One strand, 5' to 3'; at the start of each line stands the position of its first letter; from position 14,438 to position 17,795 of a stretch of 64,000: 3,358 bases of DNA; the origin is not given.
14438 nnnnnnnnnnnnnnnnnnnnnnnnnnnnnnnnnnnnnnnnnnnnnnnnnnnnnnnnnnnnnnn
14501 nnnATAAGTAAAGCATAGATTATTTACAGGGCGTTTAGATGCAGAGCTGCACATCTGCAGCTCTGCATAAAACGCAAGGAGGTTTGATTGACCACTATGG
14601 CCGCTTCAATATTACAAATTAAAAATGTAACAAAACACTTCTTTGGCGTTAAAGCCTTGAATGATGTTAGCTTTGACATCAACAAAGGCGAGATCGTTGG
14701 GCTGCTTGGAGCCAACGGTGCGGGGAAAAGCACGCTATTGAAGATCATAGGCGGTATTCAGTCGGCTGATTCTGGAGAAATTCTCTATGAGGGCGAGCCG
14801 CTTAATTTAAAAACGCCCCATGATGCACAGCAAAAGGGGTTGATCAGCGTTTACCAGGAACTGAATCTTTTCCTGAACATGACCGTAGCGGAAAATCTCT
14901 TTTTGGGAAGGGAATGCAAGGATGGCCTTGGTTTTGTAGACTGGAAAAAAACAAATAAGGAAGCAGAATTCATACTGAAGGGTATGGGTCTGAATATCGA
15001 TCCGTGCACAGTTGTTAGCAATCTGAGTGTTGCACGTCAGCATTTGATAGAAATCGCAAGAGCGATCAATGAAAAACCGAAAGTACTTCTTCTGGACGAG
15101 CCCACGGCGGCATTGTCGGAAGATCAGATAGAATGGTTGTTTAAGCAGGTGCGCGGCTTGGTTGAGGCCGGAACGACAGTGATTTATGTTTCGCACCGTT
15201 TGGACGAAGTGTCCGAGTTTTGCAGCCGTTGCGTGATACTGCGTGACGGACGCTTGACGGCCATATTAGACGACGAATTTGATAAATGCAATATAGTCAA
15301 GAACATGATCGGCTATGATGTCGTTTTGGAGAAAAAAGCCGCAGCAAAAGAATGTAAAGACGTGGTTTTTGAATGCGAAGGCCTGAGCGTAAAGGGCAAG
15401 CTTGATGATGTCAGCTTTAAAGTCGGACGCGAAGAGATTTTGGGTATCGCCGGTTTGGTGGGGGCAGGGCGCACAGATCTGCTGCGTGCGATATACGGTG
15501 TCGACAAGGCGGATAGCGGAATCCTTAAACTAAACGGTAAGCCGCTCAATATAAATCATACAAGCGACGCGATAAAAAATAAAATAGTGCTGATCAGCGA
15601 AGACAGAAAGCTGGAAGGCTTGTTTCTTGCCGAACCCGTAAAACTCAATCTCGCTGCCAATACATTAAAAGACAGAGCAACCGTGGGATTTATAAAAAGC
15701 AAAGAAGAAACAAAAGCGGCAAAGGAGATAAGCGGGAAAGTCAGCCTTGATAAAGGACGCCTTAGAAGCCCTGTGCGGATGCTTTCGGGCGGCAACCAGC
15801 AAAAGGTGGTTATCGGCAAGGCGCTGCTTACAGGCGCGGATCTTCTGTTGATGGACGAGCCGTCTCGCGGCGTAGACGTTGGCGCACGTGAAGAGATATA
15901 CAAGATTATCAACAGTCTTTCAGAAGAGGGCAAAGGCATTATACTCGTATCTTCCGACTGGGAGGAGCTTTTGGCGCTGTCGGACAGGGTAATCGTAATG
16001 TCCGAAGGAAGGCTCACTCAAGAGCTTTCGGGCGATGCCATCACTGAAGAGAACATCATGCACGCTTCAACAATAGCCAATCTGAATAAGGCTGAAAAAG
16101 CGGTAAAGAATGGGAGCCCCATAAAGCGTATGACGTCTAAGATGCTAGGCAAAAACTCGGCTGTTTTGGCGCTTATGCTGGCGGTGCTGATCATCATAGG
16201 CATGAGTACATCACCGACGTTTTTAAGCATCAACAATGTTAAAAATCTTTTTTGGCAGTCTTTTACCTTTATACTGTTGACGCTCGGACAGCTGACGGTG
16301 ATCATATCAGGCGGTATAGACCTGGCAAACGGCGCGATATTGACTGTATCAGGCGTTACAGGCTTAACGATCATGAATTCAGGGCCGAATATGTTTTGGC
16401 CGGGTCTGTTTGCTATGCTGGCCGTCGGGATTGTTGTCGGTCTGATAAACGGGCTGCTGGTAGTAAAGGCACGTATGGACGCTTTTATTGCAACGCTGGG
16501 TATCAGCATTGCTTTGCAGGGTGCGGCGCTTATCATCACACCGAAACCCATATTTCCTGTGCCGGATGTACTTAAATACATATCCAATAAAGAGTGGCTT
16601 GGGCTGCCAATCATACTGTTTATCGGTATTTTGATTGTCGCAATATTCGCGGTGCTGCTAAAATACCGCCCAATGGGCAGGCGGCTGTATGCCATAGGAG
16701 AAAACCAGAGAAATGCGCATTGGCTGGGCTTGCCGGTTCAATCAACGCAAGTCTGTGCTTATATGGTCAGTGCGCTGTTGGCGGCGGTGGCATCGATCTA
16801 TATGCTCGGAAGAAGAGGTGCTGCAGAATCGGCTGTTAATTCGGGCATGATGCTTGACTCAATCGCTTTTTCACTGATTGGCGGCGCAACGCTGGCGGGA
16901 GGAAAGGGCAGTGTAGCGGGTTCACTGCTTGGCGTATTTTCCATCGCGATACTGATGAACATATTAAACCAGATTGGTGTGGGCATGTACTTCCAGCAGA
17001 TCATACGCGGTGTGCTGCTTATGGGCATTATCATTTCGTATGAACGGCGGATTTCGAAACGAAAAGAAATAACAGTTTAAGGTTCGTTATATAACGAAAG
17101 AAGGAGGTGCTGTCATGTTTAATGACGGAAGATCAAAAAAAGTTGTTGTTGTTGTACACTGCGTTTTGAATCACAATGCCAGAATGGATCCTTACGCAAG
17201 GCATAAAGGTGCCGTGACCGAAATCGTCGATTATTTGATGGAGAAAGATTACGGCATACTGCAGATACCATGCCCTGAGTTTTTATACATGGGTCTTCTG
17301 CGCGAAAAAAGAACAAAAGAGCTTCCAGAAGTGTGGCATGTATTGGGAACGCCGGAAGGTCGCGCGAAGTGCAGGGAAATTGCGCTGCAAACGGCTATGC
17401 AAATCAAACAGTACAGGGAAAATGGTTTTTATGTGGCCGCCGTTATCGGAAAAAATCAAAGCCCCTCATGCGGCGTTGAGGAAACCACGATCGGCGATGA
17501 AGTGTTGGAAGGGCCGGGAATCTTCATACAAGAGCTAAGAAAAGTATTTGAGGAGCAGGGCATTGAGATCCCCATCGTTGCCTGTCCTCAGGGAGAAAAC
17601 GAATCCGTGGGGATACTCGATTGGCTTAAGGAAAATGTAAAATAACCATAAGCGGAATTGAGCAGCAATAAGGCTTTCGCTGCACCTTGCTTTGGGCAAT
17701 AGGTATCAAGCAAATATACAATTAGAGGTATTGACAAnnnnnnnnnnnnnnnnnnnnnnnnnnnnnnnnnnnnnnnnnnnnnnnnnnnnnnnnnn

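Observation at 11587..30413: Candidate undescribed pathway for a sugar-linked N-heterocycle: pyrimidine/ureide-type ring enzymes without a canonical dihydropyrimidinase, mixed with sugar-acid genes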

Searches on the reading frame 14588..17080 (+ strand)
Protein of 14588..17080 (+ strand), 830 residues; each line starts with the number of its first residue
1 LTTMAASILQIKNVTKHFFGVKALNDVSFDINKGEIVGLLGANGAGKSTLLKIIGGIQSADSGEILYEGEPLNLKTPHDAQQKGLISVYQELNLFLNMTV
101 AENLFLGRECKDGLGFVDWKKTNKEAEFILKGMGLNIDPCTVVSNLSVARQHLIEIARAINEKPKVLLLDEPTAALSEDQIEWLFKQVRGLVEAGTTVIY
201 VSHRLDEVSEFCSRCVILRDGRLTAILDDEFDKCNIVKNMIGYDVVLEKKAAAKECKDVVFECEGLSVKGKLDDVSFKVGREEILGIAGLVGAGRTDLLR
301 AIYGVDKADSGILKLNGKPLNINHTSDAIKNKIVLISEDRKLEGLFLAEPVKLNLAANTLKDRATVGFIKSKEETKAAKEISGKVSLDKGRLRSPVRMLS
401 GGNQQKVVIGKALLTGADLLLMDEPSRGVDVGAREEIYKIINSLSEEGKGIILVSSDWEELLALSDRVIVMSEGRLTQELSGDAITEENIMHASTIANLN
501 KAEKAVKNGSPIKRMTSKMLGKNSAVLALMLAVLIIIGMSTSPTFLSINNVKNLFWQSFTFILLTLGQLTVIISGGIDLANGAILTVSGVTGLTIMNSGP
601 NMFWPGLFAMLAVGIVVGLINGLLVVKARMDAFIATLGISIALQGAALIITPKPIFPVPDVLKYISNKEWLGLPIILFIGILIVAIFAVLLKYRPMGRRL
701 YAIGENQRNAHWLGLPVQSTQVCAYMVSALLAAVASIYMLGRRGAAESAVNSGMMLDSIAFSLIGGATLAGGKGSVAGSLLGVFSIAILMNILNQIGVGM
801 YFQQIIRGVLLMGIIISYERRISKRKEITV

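Call 3: search_protein_families(library=pfam, proteins=[window:14588-17080:+])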
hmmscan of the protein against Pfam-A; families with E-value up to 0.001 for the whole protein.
window:14588-17080:+ (830 aa): 3 families
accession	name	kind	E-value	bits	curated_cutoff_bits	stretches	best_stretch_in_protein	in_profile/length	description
PF00005.33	ABC_tran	-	5.3e-56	189.5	25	2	24-174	1-137/137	ABC transporter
PF02653.21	BPD_transp_2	-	6.4e-33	114.5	26.8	1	552-814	3-268/269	Branched-chain amino acid transport system / permease component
PF13304.12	AAA_21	-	6.1e-11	43.4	27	1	36-62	1-29/304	AAA domain, putative AbiEii toxin, Type IV TA system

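Call 5: search_protein_families(library=ncbifam, proteins=[window:14588-17080:+], max_evalue=0.00001)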
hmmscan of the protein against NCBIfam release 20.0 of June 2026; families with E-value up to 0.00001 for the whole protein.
window:14588-17080:+ (830 aa): 200 families (the best 25 are shown)
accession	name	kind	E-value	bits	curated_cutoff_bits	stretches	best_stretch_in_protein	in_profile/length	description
NF010069.0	PRK13549.1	equivalog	1.3e-138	462.6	699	1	5-502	2-509/513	xylose ABC transporter ATP-binding protein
NF008442.0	PRK11288.1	equivalog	3.9e-137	457.6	689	1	5-494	4-495/504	L-arabinose ABC transporter ATP-binding protein AraG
NF008030.0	PRK10762.1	equivalog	7.2e-132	440.6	745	1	7-501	3-497/501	ribose ABC transporter ATP-binding protein RbsA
NF040905.2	GguA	equivalog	1.9e-131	438.9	810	1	8-492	1-498/500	multiple monosaccharide ABC transporter ATP-binding protein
NF041861.1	YtfR_transport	equivalog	4e-127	424.6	850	1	8-493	1-489/492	galactofuranose ABC transporter, ATP-binding protein YtfR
NF007253.0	PRK09700.1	equivalog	4.6e-124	414.8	772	1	4-494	1-506/510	D-allose ABC transporter ATP-binding protein AlsA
NF008215.0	PRK10982.1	equivalog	1.3e-120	403.3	828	1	6-494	11-502/506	galactose/methyl galactoside ABC transporter ATP-binding protein MglA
TIGR02633.1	xylG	equivalog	2.1e-119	399.2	723.65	1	8-493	1-498/500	D-xylose ABC transporter ATP-binding protein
NF011967.0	PRK15439.1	equivalog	3.4e-110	368.9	586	1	3-494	6-499/510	autoinducer 2 ABC transporter ATP-binding protein LsrA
NF047930.1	ABC_ATP_B6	equivalog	5.8e-88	295.7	670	1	8-490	2-504/510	putative B6 ABC transporter ATP-binding protein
TIGR01188.1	drrA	subfamily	1.2e-61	208.6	312.45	2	16-257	1-231/302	daunorubicin resistance ABC transporter, ATP-binding protein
TIGR03265.1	PhnT2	equivalog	6.9e-61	206.4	457.7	2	7-225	3-215/353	putative 2-aminoethylphosphonate ABC transporter ATP-binding protein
NF043075.1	MMSYN1_0197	equivalog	1.6e-59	201.5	550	2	8-226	2-214/341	spermidine/putrescine ABC transporter ATP-binding protein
NF006987.0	PRK09452.1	equivalog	1.9e-58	198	482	2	4-224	13-227/378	spermidine/putrescine ABC transporter ATP-binding protein PotA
TIGR03864.1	PQQ_ABC_ATP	hypoth_equivalog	2e-58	197.6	302.25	2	9-225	2-212/236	ABC transporter, ATP-binding subunit, PQQ-dependent alcohol dehydrogenase system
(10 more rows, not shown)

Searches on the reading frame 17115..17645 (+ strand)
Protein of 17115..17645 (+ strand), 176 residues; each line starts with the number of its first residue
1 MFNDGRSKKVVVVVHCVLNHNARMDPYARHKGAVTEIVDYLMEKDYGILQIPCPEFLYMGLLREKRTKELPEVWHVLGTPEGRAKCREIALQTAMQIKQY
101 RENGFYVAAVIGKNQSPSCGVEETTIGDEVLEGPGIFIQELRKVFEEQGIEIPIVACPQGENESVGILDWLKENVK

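Call 3: search_protein_families(library=pfam, proteins=[window:17115-17645:+])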
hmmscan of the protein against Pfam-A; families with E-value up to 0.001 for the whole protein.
window:17115-17645:+ (176 aa): 1 family
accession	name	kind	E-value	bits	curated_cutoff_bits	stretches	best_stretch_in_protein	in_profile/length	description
PF04463.17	2-thiour_desulf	-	1.9e-07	31.6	34.7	1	11-145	1-133/141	2-thiouracil desulfurase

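Call 5: search_protein_families(library=ncbifam, proteins=[window:17115-17645:+], max_evalue=0.00001)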
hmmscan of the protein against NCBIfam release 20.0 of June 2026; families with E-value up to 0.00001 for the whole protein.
window:17115-17645:+ (176 aa): 1 family
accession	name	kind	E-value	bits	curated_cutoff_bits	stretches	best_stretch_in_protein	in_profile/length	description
NF045597.1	TudS_rel_CD3072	equivalog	1e-43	148.6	130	1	7-158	1-145/148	CD3072 family TudS-related putative desulfidase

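Call 44: find_homologous_proteins(query=window:17115-17645:+, max_evalue=1e-10)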
Query window:17115-17645:+ (176 aa): 30 proteins with E <= 1e-10 among 49 candidates.
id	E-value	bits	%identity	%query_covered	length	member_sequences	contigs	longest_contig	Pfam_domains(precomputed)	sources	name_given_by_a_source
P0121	5.4e-115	399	100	100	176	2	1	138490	PF04463.18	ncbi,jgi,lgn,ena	-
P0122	1.7e-83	297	72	100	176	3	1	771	-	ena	-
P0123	6.6e-70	252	65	100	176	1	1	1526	PF04463.18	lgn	-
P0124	1.2e-57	212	57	100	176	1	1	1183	PF04463.18,PF27735.1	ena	-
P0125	2.8e-32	130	40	92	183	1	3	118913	PF04463.18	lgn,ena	-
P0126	2.1e-31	127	41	98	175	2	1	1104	PF04463.18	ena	-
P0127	2.7e-30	123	43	88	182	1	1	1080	PF04463.18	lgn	-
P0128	5.0e-30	122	40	98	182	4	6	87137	PF04463.18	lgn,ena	-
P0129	7.2e-30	122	42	88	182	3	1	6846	PF04463.18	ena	-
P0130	9.5e-30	122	40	98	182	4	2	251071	PF04463.18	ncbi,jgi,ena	jgi:predicted secreted protein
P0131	1.2e-29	121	43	88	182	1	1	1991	-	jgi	jgi:predicted secreted protein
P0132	2.4e-29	120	39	98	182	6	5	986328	PF04463.18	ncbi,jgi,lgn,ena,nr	ncbi:MAG: hypothetical protein CVU43_06585 [Chloroflexi bacterium HGW-Chloroflexi-5]|jgi:predicted s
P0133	3.8e-29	120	42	87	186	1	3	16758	PF04463.18,PF27735.1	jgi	jgi:predicted secreted protein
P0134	1.8e-27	114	40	88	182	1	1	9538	PF04463.18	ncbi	-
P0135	2.1e-26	111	38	85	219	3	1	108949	-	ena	-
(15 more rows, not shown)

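Call 45: find_encoding_contigs(protein=P0125, flank=7000, max_places=2)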
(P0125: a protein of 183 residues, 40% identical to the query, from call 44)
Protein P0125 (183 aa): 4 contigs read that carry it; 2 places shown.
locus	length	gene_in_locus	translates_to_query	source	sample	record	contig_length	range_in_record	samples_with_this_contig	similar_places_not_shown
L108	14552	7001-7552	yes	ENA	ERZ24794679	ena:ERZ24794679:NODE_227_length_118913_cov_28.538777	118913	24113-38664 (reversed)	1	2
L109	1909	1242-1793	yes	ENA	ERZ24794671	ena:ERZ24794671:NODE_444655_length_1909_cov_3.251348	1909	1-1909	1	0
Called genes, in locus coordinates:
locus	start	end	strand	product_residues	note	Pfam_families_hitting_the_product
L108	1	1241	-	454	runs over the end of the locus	PF00072:Response_reg, PF00158:Sigma54_activat, PF14532:Sigma54_activ_2, PF00004:AAA (weak), PF07728:AAA_5 (weak), PF25601:AAA_lid_14, PF02954:HTH_8, PF18024:HTH_50 (weak)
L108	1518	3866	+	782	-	PF12704:MacB_PCD, PF02687:FtsX, PF12704:MacB_PCD (weak), PF02687:FtsX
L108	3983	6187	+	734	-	PF16314:DUF4954, PF25084:LbH_EIF2B (faint), PF25087:GMPPB_C (faint), PF00132:Hexapep (faint), PF20683:DUF6819 (faint)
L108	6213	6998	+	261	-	PF01966:HD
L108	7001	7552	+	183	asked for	PF04463:2-thiour_desulf (weak)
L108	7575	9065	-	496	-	PF01841:Transglut_core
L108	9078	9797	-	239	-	PF13346:ABC2_membrane_5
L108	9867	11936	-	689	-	PF01841:Transglut_core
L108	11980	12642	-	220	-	PF13346:ABC2_membrane_5, PF12730:ABC2_membrane_4 (weak)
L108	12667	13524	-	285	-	PF13175:AAA_15 (faint), PF00005:ABC_tran, PF13304:AAA_21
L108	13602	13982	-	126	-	PF00392:GntR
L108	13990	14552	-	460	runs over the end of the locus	PF12796:Ank_2, PF24521:Ank_KRIT1 (weak), PF00023:Ank (faint), PF13606:Ank_3 (faint), PF13637:Ank_4, PF12796:Ank_2, PF13857:Ank_5 (weak), PF07676:PD40 (weak)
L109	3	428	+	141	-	?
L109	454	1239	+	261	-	PF01966:HD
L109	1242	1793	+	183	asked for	PF04463:2-thiour_desulf (weak)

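Call 46: find_encoding_contigs(protein=P0130, flank=7000, max_places=2)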
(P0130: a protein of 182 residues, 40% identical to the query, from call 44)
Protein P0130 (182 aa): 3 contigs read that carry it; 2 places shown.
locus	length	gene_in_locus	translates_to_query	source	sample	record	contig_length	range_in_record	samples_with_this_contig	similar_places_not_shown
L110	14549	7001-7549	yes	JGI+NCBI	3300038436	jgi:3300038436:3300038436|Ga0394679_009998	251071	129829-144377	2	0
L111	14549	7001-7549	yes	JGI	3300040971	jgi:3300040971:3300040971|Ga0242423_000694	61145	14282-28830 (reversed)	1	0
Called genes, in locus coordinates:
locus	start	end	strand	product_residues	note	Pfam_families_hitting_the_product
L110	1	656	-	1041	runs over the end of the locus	PF10114:PocR, PF00989:PAS, PF08448:PAS_4, PF08447:PAS_3, PF00989:PAS, PF13188:PAS_8, PF08447:PAS_3, PF13426:PAS_9, +6 more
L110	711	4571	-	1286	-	PF02743:dCache_1, PF08447:PAS_3, PF08448:PAS_4, PF13426:PAS_9, PF00989:PAS, PF08447:PAS_3, PF08448:PAS_4, PF13426:PAS_9, +4 more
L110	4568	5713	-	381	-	PF13433:Peripla_BP_5, PF13458:Peripla_BP_6, PF01094:ANF_receptor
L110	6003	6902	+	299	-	PF14315:DUF4380 (faint)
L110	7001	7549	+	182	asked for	PF04463:2-thiour_desulf (weak)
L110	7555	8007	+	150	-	PF00903:Glyoxalase, PF13669:Glyoxalase_4 (weak), PF18029:Glyoxalase_6 (weak)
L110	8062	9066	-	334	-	PF00480:ROK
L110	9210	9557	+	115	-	PF01245:Ribosomal_L19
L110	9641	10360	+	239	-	PF07722:Peptidase_C26, PF00117:GATase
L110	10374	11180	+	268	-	PF01177:Asp_Glu_race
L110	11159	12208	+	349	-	PF03447:NAD_binding_3, PF00742:Homoserine_dh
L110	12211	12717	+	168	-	PF01288:HPPK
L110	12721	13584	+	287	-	PF00809:Pterin_bind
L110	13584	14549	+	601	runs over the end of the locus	PF09913:DUF2142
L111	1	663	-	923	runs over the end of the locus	PF13188:PAS_8, PF13426:PAS_9, PF00989:PAS, PF13188:PAS_8, PF08447:PAS_3, PF13426:PAS_9, PF00512:HisKA, PF02518:HATPase_c, +2 more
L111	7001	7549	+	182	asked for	PF04463:2-thiour_desulf (weak)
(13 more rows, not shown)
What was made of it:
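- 17115..17645 (+): Orphan TudS-related (CD3072-family) three-Cys protein at the junction of the two modules. The 40%-identical relatives sit in unrelated contexts (calls 44-46).
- The TudS-like gene is an orphan (calls 44-46).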
